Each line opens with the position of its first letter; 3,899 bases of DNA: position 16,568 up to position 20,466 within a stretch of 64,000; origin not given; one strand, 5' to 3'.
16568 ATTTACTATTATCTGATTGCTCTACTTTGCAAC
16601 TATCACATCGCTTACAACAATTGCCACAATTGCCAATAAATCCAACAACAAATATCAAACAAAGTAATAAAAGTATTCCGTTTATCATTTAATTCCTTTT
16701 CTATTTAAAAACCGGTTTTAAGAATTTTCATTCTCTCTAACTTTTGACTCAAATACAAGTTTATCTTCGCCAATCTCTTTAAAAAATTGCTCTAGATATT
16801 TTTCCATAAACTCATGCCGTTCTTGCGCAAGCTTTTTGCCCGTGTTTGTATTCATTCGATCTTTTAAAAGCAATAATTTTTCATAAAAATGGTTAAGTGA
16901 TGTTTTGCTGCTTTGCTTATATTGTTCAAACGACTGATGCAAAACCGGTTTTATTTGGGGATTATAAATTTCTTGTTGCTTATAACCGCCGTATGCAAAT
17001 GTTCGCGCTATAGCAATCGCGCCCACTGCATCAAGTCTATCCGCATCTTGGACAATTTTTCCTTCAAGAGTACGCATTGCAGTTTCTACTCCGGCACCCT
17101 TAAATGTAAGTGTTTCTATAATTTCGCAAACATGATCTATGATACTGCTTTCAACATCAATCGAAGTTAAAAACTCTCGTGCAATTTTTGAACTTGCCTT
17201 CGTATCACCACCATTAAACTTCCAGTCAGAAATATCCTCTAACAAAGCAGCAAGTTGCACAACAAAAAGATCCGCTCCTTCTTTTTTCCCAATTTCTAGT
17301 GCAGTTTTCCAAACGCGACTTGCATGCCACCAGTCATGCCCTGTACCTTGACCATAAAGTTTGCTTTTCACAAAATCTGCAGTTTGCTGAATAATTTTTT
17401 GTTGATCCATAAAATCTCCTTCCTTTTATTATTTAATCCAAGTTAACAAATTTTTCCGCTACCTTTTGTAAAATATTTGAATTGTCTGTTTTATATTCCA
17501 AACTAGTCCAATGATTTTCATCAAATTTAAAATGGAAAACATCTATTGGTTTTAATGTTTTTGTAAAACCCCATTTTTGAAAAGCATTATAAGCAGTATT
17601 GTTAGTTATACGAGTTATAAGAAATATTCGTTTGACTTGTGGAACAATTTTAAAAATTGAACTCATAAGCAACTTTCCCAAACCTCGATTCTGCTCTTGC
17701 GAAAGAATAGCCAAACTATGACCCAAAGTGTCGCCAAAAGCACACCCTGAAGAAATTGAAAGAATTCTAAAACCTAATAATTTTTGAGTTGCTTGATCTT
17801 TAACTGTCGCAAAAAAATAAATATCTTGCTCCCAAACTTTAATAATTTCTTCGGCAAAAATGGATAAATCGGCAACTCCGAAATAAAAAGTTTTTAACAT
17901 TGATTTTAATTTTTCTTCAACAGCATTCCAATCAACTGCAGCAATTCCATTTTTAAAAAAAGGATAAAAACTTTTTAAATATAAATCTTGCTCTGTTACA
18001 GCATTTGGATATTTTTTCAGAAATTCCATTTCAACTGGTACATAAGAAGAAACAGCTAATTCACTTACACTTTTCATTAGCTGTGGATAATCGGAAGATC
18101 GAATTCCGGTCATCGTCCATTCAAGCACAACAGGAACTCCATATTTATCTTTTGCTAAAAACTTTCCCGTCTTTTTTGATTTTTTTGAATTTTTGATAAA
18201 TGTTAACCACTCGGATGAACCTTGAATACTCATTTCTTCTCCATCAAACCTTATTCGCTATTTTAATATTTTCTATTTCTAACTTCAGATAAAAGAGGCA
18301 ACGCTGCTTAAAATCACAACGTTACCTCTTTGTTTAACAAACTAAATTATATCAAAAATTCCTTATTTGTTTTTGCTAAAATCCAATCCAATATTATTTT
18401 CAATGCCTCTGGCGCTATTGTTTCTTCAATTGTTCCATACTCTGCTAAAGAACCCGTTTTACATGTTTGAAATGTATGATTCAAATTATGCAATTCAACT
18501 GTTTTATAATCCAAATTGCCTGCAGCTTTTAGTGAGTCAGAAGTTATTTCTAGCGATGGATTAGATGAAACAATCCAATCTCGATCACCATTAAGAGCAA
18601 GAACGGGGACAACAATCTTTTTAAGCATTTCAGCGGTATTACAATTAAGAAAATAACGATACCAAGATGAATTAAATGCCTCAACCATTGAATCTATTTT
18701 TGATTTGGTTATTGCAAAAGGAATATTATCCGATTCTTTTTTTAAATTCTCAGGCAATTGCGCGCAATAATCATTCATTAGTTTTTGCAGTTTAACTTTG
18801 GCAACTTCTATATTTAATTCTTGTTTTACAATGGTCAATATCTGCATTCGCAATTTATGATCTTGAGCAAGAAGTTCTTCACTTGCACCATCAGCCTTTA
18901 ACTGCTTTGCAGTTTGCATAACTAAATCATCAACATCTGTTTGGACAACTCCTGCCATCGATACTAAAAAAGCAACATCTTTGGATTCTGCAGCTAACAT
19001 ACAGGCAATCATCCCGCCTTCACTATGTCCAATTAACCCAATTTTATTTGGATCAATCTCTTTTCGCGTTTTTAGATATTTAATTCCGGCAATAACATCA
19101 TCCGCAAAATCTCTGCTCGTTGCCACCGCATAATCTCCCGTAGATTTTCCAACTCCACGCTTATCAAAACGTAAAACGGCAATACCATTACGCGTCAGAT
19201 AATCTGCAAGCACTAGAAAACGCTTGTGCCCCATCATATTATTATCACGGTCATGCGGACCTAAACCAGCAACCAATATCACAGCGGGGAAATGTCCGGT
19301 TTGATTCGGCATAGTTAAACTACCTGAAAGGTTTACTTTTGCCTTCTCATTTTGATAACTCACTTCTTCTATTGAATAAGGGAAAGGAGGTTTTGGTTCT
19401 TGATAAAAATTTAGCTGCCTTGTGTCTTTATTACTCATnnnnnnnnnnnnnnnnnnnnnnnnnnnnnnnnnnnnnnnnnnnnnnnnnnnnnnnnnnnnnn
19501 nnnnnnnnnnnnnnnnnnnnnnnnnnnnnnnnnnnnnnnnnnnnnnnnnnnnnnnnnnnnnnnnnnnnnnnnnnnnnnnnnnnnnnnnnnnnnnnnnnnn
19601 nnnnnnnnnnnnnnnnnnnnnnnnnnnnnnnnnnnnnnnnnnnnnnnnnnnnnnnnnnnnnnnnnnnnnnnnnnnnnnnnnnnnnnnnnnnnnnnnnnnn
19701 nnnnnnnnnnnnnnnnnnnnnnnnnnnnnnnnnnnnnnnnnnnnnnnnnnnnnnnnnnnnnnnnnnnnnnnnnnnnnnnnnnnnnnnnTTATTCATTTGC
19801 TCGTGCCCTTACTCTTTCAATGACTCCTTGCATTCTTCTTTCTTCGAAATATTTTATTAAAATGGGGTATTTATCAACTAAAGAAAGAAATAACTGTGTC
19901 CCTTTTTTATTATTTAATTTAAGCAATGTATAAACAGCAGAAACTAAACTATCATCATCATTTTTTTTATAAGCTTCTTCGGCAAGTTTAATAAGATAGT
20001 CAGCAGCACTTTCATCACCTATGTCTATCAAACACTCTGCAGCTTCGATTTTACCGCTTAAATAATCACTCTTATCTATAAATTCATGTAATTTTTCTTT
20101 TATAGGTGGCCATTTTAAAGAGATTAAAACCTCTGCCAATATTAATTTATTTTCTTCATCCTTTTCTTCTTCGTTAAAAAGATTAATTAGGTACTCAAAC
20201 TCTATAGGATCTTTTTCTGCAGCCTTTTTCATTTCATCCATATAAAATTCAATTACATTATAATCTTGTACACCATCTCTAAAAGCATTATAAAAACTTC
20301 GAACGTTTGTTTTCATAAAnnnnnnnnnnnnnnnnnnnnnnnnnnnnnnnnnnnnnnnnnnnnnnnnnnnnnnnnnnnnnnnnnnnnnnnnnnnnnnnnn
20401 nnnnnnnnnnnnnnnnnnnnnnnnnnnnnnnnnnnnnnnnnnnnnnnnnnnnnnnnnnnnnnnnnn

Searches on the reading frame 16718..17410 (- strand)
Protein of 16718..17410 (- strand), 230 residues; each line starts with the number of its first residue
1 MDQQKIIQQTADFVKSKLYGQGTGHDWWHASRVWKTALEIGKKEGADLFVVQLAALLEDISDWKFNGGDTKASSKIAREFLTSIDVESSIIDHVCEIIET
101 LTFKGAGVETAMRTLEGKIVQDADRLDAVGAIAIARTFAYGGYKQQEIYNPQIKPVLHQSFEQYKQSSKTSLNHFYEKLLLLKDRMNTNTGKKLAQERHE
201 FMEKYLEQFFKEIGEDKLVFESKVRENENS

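Call 3: search_protein_families(library=pfam, proteins=[window:16718-17410:-], max_evalue=0.1)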
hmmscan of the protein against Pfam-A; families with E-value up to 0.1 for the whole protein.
window:16718-17410:- (230 aa): 2 families
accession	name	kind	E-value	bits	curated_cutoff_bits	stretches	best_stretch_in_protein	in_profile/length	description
PF01966.28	HD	-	3.4e-09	37.4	22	1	29-128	4-115/116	HD domain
PF12261.14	T_hemolysin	-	0.009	16.3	27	1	162-210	17-68/174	Thermostable hemolysin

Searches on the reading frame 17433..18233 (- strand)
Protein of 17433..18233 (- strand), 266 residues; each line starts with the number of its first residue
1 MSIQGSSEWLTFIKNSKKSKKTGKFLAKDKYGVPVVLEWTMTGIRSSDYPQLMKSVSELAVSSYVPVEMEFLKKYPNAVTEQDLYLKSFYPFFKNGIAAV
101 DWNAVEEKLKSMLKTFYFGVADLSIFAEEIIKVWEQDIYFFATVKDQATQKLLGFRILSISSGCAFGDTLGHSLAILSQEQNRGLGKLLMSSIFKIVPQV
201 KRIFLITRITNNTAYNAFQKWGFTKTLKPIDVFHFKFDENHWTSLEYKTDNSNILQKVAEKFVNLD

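Call 3: search_protein_families(library=pfam, proteins=[window:17433-18233:-], max_evalue=0.1)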
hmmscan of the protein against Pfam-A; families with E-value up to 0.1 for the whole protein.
window:17433-18233:- (266 aa): 4 families
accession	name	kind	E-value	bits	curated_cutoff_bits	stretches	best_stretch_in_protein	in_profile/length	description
PF00583.31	Acetyltransf_1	-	7.8e-07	29.8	20.7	1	131-223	24-116/116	Acetyltransferase (GNAT) family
PF08445.16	FR47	-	2.6e-05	24.6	22.1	1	173-226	26-80/86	FR47-like protein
PF13508.13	Acetyltransf_7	-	2.8e-05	24.8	27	1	146-224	11-83/84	Acetyltransferase (GNAT) domain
PF13673.13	Acetyltransf_10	-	0.043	14.2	23.6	1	172-228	55-112/128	Acetyltransferase (GNAT) domain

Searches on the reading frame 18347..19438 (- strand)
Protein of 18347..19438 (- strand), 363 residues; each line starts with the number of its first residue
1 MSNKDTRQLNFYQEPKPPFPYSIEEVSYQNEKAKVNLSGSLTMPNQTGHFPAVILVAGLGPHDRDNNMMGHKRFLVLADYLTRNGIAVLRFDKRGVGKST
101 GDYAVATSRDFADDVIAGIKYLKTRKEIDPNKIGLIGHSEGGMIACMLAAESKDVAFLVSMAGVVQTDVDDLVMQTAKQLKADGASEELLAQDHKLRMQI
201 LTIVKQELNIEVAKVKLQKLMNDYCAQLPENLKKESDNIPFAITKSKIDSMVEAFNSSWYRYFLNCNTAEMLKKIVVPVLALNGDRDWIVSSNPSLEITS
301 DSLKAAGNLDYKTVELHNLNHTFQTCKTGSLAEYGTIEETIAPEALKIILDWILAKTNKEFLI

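Call 3: search_protein_families(library=pfam, proteins=[window:18347-19438:-], max_evalue=0.1)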
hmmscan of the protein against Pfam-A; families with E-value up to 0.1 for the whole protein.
window:18347-19438:- (363 aa): 21 families
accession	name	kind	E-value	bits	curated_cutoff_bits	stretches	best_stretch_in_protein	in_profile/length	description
PF12146.15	Hydrolase_4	-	9.7e-18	64.8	27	1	72-321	18-232/239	Serine aminopeptidase, S33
PF02129.25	Peptidase_S15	-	2.1e-12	47.7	23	1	36-320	4-259/262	X-Pro dipeptidyl-peptidase (S15 family)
PF00561.26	Abhydrolase_1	-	1.4e-11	45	25.8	1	51-292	1-215/245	alpha/beta hydrolase fold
PF00326.27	Peptidase_S9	-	1.4e-11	44.8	22.6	1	79-171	8-103/213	Prolyl oligopeptidase family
PF08840.17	BAAT_C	-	2.2e-10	41.4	20.9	1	118-208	9-92/210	BAAT / Acyl-CoA thioester hydrolase C terminal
PF02273.21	Acyl_transf_2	-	1e-08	35.3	20.3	1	73-213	45-184/294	Acyl transferase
PF12697.13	Abhydrolase_6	-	1.8e-08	35.8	26.3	1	53-186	1-117/217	Alpha/beta hydrolase family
PF06500.17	FrsA-like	-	3.6e-08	33.1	22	1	11-191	156-322/414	Esterase FrsA-like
PF20434.5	BD-FAE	-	1.6e-06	28.2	26.8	1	45-169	8-115/215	BD-FAE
PF01738.24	DLH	-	2.9e-06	27.5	21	1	108-163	74-129/217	Dienelactone hydrolase family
PF07859.19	Abhydrolase_3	-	4.4e-05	23.8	25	1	112-165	49-110/210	alpha/beta hydrolase fold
PF07819.20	PGAP1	-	0.00027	21.2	24.3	1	110-150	70-111/233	PGAP1-like alpha/beta domain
PF03959.19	FSH1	-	0.012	15.7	21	0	133-298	103-182/211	Serine hydrolase (FSH1)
PF07224.18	Chlorophyllase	-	0.012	14.9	26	1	34-156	26-141/301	Chlorophyllase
PF22244.2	GCE_fung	-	0.021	15.1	27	0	28-155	3-129/231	Glucuronyl esterase, fungi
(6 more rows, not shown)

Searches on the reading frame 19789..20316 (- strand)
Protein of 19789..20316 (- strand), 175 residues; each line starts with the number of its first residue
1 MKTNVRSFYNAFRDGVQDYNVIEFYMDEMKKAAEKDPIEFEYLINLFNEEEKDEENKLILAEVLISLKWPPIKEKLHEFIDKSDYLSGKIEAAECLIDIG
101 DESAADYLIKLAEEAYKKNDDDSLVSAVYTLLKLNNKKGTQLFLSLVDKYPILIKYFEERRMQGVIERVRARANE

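Call 3: search_protein_families(library=pfam, proteins=[window:19789-20316:-], max_evalue=0.1)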
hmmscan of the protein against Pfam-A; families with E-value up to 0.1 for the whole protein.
window:19789-20316:- (175 aa): 3 families
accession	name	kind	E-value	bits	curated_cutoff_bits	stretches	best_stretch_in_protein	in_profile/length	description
PF13646.12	HEAT_2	-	0.0054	17.4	27.7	1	51-114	11-73/88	HEAT repeats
PF03130.22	HEAT_PBS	-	0.0073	17.2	20.9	1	90-113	3-26/27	PBS lyase HEAT-like repeat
PF09168.15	PepX_N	-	0.016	16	25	0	115-147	119-153/157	X-Prolyl dipeptidyl aminopeptidase PepX, N-terminal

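Call 16: search_protein_families(library=ncbifam, proteins=[window:19789-20316:-], max_evalue=0.1)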
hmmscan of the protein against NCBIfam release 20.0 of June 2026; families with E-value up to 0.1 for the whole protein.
window:19789-20316:- (175 aa): 0 families
